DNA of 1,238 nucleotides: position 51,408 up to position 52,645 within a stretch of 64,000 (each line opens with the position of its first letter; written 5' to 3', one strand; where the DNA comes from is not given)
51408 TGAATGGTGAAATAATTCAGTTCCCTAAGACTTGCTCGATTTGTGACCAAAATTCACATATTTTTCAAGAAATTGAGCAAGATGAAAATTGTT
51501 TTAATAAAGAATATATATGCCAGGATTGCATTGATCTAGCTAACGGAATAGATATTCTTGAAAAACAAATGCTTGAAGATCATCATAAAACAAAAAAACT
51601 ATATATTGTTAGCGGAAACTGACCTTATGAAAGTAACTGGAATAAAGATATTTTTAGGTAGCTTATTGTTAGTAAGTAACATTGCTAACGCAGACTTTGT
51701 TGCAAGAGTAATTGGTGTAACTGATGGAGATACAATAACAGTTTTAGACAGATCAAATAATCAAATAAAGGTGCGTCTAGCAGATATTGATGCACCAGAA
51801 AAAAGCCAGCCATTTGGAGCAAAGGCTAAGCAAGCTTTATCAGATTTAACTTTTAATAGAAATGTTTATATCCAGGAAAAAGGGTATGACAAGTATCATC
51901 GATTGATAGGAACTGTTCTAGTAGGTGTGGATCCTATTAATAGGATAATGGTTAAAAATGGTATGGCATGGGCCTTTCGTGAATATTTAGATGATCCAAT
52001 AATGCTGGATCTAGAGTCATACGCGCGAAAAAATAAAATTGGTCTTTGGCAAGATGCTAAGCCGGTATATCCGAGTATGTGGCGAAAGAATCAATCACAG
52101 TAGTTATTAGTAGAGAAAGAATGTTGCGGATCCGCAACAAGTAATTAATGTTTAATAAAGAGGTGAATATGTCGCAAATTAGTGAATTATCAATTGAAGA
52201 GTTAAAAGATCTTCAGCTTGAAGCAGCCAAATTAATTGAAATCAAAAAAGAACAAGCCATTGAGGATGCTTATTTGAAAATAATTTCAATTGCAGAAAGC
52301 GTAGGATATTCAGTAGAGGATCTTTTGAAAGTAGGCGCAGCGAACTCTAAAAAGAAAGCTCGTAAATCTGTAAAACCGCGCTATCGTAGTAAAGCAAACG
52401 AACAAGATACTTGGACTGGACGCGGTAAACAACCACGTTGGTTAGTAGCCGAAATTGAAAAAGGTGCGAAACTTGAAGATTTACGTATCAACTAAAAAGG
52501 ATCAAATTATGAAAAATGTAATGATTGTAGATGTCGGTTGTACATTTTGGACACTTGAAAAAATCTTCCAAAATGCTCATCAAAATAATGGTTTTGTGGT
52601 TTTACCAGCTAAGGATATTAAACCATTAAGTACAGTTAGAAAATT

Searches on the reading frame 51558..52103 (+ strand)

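Call 58: search_protein_families(library=pfam, max_evalue=0.01, proteins=[window:51558-52103:+])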
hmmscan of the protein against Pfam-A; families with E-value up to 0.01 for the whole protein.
window:51558-52103:+ (181 aa): 1 family
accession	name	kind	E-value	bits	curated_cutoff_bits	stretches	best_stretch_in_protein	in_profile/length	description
PF00565.23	SNase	-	6.3e-24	84.9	21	1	71-166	1-107/107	Staphylococcal nuclease homologue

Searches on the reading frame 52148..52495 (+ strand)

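Call 58: search_protein_families(library=pfam, max_evalue=0.01, proteins=[window:52148-52495:+])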
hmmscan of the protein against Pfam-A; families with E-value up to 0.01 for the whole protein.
window:52148-52495:+ (115 aa): 1 family
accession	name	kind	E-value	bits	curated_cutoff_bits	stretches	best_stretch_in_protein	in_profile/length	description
PF00816.26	Histone_HNS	-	5.1e-15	55.4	25.6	1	77-114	1-38/38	H-NS histone C-terminal domain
